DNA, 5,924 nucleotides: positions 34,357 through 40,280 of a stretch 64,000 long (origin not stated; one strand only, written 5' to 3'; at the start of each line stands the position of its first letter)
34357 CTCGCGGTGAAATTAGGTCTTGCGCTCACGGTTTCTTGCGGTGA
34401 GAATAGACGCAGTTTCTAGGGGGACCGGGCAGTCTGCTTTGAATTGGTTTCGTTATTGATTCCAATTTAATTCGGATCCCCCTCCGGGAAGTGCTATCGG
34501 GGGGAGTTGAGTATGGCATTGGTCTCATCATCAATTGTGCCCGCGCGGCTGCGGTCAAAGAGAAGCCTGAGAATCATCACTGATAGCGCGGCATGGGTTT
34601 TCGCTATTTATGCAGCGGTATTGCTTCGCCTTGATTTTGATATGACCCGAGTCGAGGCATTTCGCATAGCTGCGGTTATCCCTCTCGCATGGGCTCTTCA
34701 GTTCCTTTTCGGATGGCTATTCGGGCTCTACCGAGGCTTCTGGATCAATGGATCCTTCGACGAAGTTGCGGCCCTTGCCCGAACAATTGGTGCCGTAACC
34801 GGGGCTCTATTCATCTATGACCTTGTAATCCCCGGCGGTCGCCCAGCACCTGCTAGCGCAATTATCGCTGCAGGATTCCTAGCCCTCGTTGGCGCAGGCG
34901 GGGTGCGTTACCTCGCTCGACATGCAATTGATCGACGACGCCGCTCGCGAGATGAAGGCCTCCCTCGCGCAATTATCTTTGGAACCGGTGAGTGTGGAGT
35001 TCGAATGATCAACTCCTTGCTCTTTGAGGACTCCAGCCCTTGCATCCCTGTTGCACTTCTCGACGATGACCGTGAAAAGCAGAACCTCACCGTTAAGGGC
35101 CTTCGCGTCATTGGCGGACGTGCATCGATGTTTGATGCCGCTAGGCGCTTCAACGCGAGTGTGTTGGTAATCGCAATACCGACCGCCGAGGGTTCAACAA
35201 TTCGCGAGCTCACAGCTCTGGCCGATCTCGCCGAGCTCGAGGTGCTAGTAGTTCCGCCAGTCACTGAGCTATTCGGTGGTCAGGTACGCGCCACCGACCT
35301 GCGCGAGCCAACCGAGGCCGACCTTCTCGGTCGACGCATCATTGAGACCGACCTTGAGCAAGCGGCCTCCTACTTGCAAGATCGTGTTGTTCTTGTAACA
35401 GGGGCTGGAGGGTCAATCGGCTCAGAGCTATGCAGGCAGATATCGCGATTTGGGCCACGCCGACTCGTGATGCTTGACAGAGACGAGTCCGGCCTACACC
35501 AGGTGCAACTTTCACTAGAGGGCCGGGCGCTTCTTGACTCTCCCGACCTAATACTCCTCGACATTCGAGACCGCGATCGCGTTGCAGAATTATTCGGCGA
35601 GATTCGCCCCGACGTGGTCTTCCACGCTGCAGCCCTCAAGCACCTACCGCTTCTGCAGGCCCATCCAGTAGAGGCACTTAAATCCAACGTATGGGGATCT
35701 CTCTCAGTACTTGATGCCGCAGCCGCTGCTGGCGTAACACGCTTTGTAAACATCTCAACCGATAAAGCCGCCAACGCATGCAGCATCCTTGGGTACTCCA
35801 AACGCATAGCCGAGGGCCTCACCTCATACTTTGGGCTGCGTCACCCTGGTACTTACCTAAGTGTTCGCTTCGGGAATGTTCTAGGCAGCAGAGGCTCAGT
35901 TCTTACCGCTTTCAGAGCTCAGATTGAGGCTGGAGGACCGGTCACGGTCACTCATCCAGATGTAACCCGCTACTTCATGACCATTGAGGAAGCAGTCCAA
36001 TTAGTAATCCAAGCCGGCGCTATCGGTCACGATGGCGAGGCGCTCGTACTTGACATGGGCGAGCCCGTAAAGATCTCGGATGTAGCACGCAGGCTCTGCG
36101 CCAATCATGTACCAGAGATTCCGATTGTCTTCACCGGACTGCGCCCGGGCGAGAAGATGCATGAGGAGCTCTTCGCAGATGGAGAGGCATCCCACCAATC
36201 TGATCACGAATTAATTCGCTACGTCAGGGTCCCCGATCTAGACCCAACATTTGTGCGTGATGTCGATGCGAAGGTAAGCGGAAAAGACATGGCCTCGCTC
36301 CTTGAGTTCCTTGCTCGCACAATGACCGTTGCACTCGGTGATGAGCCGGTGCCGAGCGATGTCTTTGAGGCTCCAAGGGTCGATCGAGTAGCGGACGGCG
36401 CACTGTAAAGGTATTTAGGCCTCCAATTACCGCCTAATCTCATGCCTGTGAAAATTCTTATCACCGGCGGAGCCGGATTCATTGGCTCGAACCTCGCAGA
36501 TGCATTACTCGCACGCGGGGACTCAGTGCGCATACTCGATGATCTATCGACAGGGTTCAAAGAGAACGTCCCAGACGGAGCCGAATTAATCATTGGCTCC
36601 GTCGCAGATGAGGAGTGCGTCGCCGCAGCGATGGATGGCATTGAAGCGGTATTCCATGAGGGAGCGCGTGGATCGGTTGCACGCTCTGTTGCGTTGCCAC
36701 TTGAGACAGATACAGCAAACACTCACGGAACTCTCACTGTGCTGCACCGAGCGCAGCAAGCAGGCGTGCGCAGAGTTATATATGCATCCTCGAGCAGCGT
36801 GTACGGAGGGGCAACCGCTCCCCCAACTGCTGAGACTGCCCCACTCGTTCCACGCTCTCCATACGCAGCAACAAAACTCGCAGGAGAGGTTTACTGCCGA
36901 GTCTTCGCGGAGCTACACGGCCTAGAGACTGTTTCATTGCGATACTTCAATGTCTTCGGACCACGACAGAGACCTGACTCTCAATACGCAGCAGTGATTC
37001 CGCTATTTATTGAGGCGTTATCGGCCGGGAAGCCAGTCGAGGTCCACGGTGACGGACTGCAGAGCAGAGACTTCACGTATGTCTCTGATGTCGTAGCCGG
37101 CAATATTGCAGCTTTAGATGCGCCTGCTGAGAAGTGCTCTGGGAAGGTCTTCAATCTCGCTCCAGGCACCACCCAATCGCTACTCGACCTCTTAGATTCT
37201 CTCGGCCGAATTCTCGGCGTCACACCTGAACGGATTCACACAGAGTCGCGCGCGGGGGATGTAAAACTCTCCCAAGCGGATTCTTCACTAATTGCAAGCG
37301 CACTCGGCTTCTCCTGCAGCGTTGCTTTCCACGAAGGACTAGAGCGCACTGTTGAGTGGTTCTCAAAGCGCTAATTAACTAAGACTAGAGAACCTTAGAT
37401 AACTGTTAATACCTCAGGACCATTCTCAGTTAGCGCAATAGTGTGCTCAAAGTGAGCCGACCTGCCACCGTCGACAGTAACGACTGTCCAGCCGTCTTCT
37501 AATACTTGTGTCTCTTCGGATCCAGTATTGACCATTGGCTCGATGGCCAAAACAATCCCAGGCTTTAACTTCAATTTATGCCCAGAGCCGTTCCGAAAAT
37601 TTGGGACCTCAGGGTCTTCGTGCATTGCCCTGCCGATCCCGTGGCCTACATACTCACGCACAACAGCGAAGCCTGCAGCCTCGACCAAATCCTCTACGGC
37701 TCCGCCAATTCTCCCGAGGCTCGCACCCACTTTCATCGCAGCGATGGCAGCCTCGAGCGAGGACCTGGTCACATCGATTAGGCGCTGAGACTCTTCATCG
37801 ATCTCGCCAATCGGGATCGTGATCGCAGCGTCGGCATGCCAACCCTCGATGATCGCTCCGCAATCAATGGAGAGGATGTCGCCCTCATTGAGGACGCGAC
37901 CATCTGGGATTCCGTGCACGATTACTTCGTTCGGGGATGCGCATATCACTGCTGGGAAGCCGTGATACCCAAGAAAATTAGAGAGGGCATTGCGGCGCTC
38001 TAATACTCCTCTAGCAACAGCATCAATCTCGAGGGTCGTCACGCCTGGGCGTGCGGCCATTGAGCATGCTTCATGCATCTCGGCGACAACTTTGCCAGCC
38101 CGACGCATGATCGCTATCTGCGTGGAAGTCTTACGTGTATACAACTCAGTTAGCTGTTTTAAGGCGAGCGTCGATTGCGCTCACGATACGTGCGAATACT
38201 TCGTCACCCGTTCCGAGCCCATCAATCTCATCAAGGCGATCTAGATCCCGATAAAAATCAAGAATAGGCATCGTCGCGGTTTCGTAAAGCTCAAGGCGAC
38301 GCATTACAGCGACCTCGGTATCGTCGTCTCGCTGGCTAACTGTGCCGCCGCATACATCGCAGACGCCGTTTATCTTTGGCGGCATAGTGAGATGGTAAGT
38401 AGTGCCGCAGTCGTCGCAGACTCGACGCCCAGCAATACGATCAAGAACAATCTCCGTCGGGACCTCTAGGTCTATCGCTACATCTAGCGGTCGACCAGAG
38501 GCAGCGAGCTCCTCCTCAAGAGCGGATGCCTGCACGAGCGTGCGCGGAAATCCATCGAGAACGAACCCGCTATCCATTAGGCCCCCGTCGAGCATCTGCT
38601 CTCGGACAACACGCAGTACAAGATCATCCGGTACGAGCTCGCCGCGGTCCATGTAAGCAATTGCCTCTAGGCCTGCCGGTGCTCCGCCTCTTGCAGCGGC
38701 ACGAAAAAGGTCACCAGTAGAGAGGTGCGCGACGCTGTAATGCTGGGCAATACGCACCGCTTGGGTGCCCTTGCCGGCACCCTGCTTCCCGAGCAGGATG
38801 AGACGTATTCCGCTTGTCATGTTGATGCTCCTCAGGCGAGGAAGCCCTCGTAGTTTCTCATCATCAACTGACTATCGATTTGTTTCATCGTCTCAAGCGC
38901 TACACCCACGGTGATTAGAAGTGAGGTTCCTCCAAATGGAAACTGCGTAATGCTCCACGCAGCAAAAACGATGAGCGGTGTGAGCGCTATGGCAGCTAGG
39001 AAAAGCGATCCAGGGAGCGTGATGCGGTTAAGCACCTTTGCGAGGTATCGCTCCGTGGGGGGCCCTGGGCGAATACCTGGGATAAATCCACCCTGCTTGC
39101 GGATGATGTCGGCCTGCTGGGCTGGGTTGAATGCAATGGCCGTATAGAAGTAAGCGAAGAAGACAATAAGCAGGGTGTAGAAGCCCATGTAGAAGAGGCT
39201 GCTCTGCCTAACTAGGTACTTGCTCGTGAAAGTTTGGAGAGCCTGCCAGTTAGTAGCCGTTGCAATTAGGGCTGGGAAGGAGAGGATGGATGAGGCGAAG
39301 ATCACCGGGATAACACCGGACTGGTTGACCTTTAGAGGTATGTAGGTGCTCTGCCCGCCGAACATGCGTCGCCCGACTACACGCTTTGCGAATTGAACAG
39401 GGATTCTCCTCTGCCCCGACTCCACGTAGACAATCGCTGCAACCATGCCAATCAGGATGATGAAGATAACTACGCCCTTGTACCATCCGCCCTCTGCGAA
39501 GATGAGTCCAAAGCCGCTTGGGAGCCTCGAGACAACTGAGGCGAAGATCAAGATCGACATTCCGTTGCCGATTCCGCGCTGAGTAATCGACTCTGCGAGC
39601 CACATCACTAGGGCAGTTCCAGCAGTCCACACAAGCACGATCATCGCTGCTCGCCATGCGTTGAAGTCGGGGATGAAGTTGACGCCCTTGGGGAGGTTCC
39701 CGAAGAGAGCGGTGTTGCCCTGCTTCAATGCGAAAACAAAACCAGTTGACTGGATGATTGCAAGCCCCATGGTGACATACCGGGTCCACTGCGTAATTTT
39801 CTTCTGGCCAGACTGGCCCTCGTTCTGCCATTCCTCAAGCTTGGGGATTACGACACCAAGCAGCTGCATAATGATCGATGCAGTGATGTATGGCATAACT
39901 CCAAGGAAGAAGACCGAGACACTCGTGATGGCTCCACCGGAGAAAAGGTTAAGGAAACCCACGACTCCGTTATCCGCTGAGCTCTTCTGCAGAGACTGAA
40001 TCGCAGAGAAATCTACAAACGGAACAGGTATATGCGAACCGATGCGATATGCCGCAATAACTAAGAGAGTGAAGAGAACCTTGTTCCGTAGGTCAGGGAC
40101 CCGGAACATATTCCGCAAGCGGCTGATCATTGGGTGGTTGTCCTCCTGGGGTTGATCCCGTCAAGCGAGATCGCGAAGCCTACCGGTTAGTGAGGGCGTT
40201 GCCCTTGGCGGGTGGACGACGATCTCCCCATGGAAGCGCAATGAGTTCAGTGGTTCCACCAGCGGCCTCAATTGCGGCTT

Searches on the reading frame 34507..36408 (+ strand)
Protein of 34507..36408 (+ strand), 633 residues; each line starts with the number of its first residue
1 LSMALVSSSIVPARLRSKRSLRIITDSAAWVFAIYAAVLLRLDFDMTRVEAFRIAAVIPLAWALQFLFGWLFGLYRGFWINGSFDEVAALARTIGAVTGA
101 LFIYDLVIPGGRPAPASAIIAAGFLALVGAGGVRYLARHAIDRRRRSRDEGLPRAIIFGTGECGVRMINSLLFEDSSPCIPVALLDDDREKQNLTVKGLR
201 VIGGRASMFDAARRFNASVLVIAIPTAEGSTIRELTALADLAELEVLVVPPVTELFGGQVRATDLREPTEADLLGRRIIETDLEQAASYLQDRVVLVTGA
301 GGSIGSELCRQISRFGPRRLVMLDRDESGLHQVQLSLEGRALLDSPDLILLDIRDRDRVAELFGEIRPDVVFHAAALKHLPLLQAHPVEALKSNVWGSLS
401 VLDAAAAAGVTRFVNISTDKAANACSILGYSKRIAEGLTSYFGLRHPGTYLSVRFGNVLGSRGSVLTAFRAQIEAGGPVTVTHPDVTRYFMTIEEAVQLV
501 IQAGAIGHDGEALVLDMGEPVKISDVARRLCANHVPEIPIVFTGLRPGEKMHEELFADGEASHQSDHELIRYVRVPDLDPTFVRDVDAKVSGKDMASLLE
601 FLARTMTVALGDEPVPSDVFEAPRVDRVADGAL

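Call 61: search_protein_families(library=pfam, proteins=[window:34507-36408:+], max_evalue=0.001)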
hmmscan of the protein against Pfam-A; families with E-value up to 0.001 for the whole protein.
window:34507-36408:+ (633 aa): 9 families
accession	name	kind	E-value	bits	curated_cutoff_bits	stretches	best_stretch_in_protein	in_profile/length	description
PF02719.21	Polysacc_synt_2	-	1.4e-97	326.9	20.2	1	295-571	1-289/293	Polysaccharide biosynthesis protein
PF01370.27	Epimerase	-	3.8e-25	89.1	20.9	1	295-503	1-224/240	NAD dependent epimerase/dehydratase family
PF16363.11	GDP_Man_Dehyd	-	1.5e-15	57.9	27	1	296-419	1-130/332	GDP-mannose 4,6 dehydratase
PF04321.23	RmlD_sub_bind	-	1.3e-10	41.3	27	1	295-420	3-103/287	RmlD substrate binding domain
PF01073.25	3Beta_HSD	-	3e-08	33.5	22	1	296-421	1-119/280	3-beta hydroxysteroid dehydrogenase/isomerase family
PF00106.31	adh_short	-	1.7e-05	24.8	26.6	1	293-367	1-72/195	short chain dehydrogenase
PF08659.16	KR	-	5.1e-05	23.7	22.6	1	295-392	3-106/180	KR domain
PF13727.12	CoA_binding_3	-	8.3e-05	23.1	25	1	124-240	53-165/175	CoA-binding domain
PF13460.12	NAD_binding_10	-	0.00077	19.8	27.2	0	299-421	1-101/184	NAD(P)H-binding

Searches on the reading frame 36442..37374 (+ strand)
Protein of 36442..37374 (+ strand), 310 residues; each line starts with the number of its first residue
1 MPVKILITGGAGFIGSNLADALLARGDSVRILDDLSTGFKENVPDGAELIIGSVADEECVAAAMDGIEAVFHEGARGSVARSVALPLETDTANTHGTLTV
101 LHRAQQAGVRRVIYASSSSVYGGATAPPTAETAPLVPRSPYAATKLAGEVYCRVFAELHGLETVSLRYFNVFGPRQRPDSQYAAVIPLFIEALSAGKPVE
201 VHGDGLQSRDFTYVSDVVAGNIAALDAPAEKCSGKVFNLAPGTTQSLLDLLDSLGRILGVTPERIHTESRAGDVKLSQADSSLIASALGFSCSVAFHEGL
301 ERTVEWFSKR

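Call 61: search_protein_families(library=pfam, proteins=[window:36442-37374:+], max_evalue=0.001)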
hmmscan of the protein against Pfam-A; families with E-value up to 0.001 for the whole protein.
window:36442-37374:+ (310 aa): 8 families
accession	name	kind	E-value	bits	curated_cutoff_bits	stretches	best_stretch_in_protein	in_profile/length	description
PF01370.27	Epimerase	-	6.6e-65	219.3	20.9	1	5-240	1-240/240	NAD dependent epimerase/dehydratase family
PF16363.11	GDP_Man_Dehyd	-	5.2e-47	161.4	27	1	6-302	1-331/332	GDP-mannose 4,6 dehydratase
PF01073.25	3Beta_HSD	-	4.7e-22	78.8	22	1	6-235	1-244/280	3-beta hydroxysteroid dehydrogenase/isomerase family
PF02719.21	Polysacc_synt_2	-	5.7e-15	55.7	20.2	1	5-264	1-253/293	Polysaccharide biosynthesis protein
PF13460.12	NAD_binding_10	-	4.3e-12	46.7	27.2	1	9-127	1-108/184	NAD(P)H-binding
PF04321.23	RmlD_sub_bind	-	1.4e-11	44.5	27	1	4-243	2-216/287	RmlD substrate binding domain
PF05368.20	NmrA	-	1.7e-07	31.6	27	1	4-117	4-107/298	NmrA-like family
PF07993.18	NAD_binding_4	-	1.9e-06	27.7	20.1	0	61-173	83-209/258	Male sterility protein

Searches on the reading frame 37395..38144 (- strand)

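Call 61: search_protein_families(library=pfam, proteins=[window:37395-38144:-], max_evalue=0.001)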
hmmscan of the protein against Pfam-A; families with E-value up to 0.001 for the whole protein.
window:37395-38144:- (249 aa): 1 family
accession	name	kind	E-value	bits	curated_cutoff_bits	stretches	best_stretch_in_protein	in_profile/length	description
PF00557.29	Peptidase_M24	-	1.2e-51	175.8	23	1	12-240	2-208/208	Metallopeptidase family M24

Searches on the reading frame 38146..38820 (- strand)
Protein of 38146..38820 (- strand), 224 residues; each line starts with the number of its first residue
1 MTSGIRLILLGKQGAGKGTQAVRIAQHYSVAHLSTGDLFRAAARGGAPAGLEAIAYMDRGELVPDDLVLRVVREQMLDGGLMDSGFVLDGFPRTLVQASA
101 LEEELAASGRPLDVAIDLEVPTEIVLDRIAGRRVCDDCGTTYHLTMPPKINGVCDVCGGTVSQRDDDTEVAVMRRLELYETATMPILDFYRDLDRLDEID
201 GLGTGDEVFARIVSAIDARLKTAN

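Call 61: search_protein_families(library=pfam, proteins=[window:38146-38820:-], max_evalue=0.001)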
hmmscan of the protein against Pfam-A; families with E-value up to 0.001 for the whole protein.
window:38146-38820:- (224 aa): 4 families
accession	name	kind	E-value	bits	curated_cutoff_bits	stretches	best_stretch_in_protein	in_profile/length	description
PF00406.28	ADK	-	2.4e-45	154.8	26.8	1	9-192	1-148/151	Adenylate kinase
PF13207.12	AAA_17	-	3.8e-21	76.2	27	1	10-133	1-123/136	AAA domain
PF05191.20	ADK_lid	-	6.3e-15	55.2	26.6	1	132-166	1-36/36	Adenylate kinase, active site lid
PF13238.12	AAA_18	-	0.00093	20.1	29.4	0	8-133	2-112/128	AAA domain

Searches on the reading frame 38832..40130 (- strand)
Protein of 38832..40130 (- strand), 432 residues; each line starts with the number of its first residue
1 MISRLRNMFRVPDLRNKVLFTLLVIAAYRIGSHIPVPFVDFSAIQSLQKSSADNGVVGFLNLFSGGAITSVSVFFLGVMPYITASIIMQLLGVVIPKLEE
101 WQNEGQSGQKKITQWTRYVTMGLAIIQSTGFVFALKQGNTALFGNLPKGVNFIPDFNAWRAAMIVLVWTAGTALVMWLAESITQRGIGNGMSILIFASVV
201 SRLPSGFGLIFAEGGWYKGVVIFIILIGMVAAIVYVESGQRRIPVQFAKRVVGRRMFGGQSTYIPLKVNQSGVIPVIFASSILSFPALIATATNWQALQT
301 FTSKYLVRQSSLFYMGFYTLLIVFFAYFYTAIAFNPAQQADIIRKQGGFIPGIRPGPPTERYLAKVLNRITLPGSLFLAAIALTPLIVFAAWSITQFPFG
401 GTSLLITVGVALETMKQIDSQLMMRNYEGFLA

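Call 62: search_protein_families(library=pfam, proteins=[window:38832-40130:-], max_evalue=0.001)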
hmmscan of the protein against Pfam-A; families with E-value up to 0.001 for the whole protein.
window:38832-40130:- (432 aa): 1 family
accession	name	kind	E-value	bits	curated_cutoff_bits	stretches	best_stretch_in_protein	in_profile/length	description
PF00344.25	SecY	-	2.1e-111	372.6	32.2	1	72-415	1-306/306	SecY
